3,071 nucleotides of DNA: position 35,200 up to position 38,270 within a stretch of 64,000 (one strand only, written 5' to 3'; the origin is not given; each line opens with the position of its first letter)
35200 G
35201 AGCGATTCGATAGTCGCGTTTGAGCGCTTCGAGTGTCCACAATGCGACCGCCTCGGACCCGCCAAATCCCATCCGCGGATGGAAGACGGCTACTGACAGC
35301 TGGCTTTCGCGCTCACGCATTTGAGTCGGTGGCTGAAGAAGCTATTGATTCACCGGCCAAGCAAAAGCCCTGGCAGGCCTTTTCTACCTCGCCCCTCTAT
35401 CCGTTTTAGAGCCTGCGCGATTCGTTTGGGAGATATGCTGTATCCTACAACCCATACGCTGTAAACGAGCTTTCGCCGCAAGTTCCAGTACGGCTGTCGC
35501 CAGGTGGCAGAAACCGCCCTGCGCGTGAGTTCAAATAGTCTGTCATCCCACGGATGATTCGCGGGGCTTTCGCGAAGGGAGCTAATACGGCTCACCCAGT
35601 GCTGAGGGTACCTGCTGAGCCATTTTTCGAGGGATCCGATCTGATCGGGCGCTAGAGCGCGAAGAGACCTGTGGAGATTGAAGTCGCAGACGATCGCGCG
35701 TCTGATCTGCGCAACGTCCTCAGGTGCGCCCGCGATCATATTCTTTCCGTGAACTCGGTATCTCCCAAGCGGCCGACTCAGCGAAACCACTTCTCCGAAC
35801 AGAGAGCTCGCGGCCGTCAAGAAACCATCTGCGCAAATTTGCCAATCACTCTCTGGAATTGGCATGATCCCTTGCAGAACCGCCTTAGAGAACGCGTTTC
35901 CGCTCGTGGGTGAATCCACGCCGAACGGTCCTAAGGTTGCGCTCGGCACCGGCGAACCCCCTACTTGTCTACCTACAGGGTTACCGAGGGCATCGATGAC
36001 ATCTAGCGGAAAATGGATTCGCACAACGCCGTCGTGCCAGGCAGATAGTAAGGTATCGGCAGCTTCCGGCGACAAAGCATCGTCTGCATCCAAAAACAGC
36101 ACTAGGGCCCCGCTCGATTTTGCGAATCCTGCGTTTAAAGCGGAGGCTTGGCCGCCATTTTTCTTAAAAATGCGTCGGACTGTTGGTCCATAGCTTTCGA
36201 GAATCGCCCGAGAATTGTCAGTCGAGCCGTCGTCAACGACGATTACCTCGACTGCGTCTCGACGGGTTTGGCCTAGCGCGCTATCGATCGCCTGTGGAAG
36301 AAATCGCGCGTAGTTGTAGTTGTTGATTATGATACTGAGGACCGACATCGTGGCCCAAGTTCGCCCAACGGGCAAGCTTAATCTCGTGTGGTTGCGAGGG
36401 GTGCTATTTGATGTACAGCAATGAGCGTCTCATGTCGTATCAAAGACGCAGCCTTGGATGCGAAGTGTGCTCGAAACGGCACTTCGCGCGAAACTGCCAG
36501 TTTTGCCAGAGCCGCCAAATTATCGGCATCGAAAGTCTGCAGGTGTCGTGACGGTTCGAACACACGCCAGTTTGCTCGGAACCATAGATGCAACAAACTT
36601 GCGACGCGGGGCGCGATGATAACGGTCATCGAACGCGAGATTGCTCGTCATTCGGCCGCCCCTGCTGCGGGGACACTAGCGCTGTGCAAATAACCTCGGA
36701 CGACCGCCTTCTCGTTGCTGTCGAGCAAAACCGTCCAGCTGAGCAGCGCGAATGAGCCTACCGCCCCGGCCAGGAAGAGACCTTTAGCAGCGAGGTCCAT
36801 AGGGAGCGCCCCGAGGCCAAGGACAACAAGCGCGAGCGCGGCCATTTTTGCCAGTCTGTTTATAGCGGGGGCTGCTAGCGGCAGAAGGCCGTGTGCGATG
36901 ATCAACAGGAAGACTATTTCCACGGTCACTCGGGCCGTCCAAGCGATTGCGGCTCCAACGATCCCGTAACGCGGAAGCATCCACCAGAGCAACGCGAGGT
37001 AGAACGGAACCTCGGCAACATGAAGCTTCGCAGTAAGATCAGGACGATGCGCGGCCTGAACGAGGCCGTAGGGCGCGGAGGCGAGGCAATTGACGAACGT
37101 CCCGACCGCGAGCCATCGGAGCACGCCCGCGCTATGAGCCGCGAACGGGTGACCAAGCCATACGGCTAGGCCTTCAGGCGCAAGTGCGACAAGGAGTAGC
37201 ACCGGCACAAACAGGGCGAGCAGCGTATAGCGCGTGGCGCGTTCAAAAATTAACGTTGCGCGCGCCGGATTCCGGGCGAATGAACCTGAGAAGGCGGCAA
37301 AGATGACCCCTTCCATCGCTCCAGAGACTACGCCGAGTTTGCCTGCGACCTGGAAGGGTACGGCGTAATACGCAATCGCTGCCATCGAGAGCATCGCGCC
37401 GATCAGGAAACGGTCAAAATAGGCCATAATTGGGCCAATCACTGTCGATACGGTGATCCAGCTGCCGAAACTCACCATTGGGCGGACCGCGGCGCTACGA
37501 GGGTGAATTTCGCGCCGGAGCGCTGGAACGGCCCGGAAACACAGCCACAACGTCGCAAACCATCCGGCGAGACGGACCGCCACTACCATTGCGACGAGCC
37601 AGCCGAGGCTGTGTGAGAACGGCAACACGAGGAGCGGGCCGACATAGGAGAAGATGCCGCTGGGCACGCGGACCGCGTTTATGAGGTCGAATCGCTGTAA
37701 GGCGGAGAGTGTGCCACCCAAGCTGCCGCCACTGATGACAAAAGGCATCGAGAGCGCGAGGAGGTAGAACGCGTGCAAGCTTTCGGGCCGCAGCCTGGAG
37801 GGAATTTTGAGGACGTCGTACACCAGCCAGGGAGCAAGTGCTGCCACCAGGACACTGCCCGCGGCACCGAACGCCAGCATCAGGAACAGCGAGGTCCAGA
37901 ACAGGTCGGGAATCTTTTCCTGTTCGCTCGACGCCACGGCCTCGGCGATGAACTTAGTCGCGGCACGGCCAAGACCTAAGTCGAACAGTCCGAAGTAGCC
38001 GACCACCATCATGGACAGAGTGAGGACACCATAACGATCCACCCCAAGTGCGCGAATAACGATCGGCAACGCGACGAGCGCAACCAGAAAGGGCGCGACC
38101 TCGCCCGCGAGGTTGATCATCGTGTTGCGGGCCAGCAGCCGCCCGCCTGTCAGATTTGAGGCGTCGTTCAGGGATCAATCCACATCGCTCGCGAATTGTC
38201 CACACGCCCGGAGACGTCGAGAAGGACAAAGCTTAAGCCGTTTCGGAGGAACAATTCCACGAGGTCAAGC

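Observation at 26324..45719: Complete Wzx/Wzy-dependent polysaccharide locus containing a GDP-mannose 3,5-epimerase homologue, implying an L-galactose/L-gulose-containing polymer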

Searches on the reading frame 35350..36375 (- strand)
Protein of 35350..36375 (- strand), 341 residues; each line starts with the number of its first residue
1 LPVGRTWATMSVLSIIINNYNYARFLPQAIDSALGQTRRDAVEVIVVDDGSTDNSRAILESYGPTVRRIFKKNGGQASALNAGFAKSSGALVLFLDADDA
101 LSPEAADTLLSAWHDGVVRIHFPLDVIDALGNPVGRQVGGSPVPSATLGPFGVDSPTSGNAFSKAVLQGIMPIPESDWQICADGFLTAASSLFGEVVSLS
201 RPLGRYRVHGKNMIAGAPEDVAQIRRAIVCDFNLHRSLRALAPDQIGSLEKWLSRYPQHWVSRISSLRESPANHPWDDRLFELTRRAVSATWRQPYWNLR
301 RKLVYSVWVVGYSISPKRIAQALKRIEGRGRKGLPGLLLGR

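Call 3: search_protein_families(library=pfam, proteins=[window:35350-36375:-])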
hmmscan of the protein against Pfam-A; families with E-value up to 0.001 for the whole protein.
window:35350-36375:- (341 aa): 3 families
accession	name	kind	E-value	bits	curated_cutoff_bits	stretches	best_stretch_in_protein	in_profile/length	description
PF00535.33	Glycos_transf_2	-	1.1e-26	94.2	23.3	1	14-115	1-105/168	Glycosyl transferase family 2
PF10111.15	Glyco_tranf_2_2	-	2.9e-07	30.7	27.3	1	40-111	28-104/276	Glycosyltransferase like family 2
PF13641.12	Glyco_tranf_2_3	-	2.6e-06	28.1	27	1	13-105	3-103/230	Glycosyltransferase like family 2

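Call 7: search_protein_families(library=ncbifam, proteins=[window:35350-36375:-])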
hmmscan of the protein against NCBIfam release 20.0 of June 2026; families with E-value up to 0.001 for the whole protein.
window:35350-36375:- (341 aa): 18 families
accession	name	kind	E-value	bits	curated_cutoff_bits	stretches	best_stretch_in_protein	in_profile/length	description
NF007482.0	PRK10073.1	equivalog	1.3e-20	73.7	423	1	11-111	6-108/334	glycosyltransferase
NF041875.1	EPS_EpsD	equivalog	1.3e-15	57.6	370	1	13-103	1-94/325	exopolysaccharide biosynthesis glycosyltransferase EpsD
NF047683.1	TeichurnBiosyTuaG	equivalog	1.9e-15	57.2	400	1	11-110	6-108/252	teichuronic acid biosynthesis protein TuaG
TIGR04283.1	glyco_like_mftF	equivalog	5.2e-15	55.6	182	1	13-125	1-110/221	TIGR04283 family arsenosugar biosynthesis glycosyltransferase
TIGR03937.1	PgaC_IcaA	equivalog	1.1e-12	47.6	422.3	1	10-112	44-149/407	poly-beta-1,6-N-acetyl-D-glucosamine synthase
NF007986.1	PRK10714.1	equivalog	8.4e-12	44.7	529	1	10-113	5-115/316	undecaprenyl-phosphate 4-deoxy-4-formamido-L-arabinose transferase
NF050050.1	ProtGlycPglI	equivalog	4.8e-11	42.6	500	1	10-118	1-113/306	GalNAc(5)-diNAcBac-PP-undecaprenol beta-1,3-glucosyltransferase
TIGR03965.1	mycofact_glyco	equivalog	4.9e-09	35.6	280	1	28-115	91-181/467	mycofactocin biosynthesis glycosyltransferase MftF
NF047588.1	GlcsyltransPgfSStrep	equivalog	1.1e-08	34.7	500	1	13-117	3-114/308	glycosyltransferase PgfS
NF038302.1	EPS_HpsE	equivalog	2e-08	33.6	300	1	13-100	3-98/307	hormogonium polysaccharide biosynthesis glycosyltransferase HpsE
TIGR03111.1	glyc2_xrt_Gpos1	hypoth_equivalog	4.4e-07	29.1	363.95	1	9-110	47-153/439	TIGR03111 family XrtG-associated glycosyltransferase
NF041394.1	GtaseAglG_Halo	equivalog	5.5e-07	29.1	440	1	14-113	4-107/304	glucosyl-dolichyl phosphate glucuronosyltransferase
NF053739.1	GlytfEpsEBac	equivalog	2.7e-06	26.6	450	1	13-100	3-94/265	glycosyltransferase EpsE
TIGR04182.1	glyco_TIGR04182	equivalog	5.8e-06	25.9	325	1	41-117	27-101/293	S-layer glycoprotein N-glycosyltransferase AglJ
TIGR04009.1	wcaE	equivalog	1.4e-05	24.5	369.2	1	11-108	4-102/248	colanic acid biosynthesis glycosyltransferase WcaE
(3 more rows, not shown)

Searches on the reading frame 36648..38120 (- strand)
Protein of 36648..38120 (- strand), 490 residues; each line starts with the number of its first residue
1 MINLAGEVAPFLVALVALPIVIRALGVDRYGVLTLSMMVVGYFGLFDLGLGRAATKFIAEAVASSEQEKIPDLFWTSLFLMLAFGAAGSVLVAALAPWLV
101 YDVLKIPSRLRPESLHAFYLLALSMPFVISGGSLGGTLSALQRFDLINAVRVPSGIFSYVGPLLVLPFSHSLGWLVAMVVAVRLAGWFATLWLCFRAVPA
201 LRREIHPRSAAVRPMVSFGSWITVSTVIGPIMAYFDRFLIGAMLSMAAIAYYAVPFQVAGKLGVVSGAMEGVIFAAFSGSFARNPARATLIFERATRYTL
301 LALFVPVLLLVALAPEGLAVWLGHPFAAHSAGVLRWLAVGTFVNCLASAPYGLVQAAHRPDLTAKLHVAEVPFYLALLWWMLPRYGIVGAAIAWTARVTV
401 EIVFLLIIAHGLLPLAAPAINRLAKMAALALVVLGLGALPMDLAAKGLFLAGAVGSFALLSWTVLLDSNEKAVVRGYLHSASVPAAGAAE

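Call 3: search_protein_families(library=pfam, proteins=[window:36648-38120:-])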
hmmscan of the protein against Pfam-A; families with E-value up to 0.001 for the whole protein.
window:36648-38120:- (490 aa): 2 families
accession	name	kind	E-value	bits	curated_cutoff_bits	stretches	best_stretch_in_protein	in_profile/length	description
PF01943.22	Polysacc_synt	-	3e-14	53.5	28.2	1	4-262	9-254/274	Polysaccharide biosynthesis protein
PF13440.11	Polysacc_synt_3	-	1.5e-11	44.6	23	1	21-324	2-286/293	Polysaccharide biosynthesis protein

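Call 7: search_protein_families(library=ncbifam, proteins=[window:36648-38120:-])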
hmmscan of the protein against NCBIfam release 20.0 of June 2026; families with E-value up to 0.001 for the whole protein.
window:36648-38120:- (490 aa): 1 family
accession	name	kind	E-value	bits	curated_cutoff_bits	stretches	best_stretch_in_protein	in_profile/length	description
NF007773.0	PRK10459.1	equivalog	8e-06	25.1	273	1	13-407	24-397/492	MOP flippase family protein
